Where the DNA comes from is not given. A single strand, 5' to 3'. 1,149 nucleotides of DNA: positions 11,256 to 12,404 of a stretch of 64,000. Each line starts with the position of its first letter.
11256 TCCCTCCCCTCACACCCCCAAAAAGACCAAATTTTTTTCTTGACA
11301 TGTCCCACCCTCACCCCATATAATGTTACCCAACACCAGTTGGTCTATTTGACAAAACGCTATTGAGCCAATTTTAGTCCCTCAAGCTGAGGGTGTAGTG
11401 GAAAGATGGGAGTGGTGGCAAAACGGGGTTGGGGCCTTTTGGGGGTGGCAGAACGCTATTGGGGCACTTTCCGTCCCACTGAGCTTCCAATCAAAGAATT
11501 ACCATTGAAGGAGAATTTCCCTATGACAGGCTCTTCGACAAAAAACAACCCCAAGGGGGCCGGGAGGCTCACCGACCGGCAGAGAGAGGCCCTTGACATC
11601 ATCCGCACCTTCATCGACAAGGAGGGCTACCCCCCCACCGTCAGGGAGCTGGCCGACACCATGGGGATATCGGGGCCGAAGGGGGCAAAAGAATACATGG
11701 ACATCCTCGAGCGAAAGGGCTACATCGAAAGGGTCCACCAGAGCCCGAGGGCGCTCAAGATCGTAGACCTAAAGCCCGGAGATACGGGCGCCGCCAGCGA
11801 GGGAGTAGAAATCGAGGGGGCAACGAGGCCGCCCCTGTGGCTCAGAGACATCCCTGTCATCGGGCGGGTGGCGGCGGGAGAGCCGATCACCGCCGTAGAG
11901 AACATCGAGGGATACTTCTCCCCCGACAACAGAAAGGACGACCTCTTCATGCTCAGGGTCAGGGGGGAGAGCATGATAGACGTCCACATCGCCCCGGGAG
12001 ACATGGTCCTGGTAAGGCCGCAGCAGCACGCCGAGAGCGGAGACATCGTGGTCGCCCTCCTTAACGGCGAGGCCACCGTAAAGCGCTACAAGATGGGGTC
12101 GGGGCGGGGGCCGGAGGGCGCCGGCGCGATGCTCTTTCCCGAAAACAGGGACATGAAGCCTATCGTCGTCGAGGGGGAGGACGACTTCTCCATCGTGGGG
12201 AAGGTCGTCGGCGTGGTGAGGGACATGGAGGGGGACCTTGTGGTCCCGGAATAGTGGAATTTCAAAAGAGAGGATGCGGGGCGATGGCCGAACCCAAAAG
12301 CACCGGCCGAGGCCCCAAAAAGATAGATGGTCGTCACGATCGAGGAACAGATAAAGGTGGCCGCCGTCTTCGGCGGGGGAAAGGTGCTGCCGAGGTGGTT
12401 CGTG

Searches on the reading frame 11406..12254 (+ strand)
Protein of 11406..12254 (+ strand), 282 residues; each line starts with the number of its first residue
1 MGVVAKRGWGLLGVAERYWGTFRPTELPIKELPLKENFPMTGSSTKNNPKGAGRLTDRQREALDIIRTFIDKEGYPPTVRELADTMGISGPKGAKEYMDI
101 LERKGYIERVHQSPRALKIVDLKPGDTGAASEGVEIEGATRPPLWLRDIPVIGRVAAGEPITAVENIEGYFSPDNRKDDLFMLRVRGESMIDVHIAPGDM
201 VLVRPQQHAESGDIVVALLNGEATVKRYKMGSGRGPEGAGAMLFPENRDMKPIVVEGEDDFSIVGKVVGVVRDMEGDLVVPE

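Call 10: search_protein_families(library=pfam, proteins=[window:11406-12254:+])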
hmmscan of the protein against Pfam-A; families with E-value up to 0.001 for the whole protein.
window:11406-12254:+ (282 aa): 2 families
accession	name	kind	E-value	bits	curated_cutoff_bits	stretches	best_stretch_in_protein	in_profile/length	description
PF00717.28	Peptidase_S24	-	1.5e-29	102.5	23.3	1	150-268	1-116/116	Peptidase S24-like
PF01726.22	LexA_DNA_bind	-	1.8e-20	72.9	23.7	1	54-116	3-65/65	LexA DNA binding domain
